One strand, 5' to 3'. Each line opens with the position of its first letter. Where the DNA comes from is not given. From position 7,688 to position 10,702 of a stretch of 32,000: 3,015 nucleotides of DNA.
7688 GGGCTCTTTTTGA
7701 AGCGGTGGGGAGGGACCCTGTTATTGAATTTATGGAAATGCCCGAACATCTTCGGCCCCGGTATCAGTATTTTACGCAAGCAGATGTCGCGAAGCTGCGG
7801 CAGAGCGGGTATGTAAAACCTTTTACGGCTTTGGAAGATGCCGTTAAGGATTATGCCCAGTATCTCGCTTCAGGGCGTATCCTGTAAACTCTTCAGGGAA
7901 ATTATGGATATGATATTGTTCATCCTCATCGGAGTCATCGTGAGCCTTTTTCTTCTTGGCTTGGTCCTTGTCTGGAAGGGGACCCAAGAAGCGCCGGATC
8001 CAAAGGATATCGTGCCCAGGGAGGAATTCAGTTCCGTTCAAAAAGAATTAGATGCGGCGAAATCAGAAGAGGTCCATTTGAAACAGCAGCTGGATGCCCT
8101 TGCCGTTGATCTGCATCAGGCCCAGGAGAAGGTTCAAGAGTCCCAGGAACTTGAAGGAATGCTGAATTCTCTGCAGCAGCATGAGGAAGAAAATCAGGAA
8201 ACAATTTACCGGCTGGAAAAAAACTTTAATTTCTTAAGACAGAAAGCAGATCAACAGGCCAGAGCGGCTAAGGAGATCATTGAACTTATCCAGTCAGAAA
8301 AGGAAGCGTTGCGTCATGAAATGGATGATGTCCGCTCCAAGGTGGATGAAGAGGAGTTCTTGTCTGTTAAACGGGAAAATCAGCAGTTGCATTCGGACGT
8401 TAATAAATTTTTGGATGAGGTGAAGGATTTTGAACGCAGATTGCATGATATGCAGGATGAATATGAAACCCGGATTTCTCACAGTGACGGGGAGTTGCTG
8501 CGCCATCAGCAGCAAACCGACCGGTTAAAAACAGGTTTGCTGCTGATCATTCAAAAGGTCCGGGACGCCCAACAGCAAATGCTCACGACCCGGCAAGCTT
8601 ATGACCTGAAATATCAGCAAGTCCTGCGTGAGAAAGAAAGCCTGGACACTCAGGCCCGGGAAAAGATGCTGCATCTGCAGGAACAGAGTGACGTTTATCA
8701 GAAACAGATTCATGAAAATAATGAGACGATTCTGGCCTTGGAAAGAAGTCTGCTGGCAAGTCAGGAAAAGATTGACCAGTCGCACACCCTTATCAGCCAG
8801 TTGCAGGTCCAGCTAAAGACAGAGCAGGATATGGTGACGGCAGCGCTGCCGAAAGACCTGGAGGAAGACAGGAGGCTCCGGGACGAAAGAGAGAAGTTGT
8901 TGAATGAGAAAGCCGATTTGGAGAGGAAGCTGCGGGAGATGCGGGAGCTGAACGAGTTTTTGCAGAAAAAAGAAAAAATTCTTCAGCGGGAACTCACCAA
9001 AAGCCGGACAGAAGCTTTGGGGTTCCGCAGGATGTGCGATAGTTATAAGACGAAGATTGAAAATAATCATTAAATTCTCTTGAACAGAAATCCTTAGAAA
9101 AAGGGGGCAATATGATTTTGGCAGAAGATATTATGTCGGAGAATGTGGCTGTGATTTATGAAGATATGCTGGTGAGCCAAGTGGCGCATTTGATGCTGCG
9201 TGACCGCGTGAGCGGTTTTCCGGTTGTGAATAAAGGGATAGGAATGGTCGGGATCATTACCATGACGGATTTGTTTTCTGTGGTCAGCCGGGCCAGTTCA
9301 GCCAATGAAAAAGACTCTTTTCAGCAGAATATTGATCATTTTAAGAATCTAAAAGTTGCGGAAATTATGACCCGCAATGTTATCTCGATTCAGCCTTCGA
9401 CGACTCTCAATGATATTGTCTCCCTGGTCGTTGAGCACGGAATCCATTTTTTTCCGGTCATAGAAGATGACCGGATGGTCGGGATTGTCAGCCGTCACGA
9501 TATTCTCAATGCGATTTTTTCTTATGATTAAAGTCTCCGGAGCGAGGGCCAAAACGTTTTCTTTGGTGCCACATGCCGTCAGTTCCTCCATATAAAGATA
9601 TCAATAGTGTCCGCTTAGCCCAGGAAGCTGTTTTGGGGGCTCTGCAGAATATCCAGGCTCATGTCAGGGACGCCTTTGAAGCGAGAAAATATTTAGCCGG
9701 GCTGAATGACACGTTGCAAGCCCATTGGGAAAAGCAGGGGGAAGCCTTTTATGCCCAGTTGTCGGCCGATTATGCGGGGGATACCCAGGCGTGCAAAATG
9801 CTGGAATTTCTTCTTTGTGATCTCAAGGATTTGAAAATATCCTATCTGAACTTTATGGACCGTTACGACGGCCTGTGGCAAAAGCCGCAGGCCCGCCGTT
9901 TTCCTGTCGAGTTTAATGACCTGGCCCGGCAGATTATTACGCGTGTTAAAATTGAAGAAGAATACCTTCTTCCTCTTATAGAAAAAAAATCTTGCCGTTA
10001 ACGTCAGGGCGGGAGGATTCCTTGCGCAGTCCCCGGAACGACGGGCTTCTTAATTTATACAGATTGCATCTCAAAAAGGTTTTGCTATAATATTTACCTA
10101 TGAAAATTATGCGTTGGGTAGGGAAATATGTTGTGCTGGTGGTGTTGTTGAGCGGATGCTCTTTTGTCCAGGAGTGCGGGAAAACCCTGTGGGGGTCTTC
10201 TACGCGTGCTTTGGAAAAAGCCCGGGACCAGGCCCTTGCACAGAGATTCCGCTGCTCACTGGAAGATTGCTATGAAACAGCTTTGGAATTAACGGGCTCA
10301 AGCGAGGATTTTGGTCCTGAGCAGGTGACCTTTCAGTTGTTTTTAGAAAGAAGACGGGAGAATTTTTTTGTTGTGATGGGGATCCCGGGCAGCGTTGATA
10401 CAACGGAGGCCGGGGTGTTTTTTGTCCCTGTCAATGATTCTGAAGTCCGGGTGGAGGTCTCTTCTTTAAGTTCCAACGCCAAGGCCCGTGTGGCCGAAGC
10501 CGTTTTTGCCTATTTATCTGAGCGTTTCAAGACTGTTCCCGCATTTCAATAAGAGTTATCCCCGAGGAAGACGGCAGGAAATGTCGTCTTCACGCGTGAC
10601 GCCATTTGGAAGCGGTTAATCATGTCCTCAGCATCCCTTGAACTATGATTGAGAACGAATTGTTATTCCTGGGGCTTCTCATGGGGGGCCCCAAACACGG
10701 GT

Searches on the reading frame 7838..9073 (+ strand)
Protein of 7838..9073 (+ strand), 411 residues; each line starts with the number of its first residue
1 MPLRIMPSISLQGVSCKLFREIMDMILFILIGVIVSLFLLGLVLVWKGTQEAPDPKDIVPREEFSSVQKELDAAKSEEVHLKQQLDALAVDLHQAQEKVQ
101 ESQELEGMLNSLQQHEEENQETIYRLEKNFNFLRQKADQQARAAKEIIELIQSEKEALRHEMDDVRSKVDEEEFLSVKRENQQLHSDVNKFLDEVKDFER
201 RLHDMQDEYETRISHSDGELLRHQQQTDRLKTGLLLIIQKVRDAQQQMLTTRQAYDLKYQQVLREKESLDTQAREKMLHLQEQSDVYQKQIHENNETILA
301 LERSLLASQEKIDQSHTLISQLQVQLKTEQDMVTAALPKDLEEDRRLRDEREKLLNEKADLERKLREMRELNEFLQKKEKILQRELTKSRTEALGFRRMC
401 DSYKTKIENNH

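Call 6: search_protein_families(library=pfam, proteins=[window:7838-9073:+])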
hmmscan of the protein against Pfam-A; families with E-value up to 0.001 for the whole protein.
window:7838-9073:+ (411 aa): 0 families

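Call 27: search_protein_families(library=pfam, proteins=[window:7838-9073:+], max_evalue=5)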
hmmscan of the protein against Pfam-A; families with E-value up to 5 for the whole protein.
window:7838-9073:+ (411 aa): 2 families
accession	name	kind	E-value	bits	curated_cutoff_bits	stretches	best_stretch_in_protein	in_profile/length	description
PF06785.16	UPF0242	-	0.0013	19.2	33.5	1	3-164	16-168/194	Uncharacterised protein family (UPF0242) N-terminus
PF12423.13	KIF1B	-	0.62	10.8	22.2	0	198-213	1-16/46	Kinesin protein 1B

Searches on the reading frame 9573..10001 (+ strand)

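Call 6: search_protein_families(library=pfam, proteins=[window:9573-10001:+])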
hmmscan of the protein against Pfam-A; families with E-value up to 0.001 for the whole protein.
window:9573-10001:+ (142 aa): 0 families

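Call 27: search_protein_families(library=pfam, proteins=[window:9573-10001:+], max_evalue=5)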
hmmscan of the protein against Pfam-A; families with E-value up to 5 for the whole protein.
window:9573-10001:+ (142 aa): 2 families
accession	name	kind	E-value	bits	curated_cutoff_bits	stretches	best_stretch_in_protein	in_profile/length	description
PF04353.18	Rsd_AlgQ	-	0.05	14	35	1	60-131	73-145/150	Regulator of RNA polymerase sigma(70) subunit, Rsd/AlgQ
PF01814.28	Hemerythrin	-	0.09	13.7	25.3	1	20-136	13-127/127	Hemerythrin HHE cation binding domain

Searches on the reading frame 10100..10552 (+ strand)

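Call 6: search_protein_families(library=pfam, proteins=[window:10100-10552:+])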
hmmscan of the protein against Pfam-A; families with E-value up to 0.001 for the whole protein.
window:10100-10552:+ (150 aa): 0 families

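Call 27: search_protein_families(library=pfam, proteins=[window:10100-10552:+], max_evalue=5)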
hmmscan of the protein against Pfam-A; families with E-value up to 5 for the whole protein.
window:10100-10552:+ (150 aa): 1 family
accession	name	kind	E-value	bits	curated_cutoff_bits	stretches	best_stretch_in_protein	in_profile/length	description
PF14734.12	DUF4469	-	0.26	11.7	22.6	1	101-132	35-67/101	Domain of unknown function (DUF4469) with IG-like fold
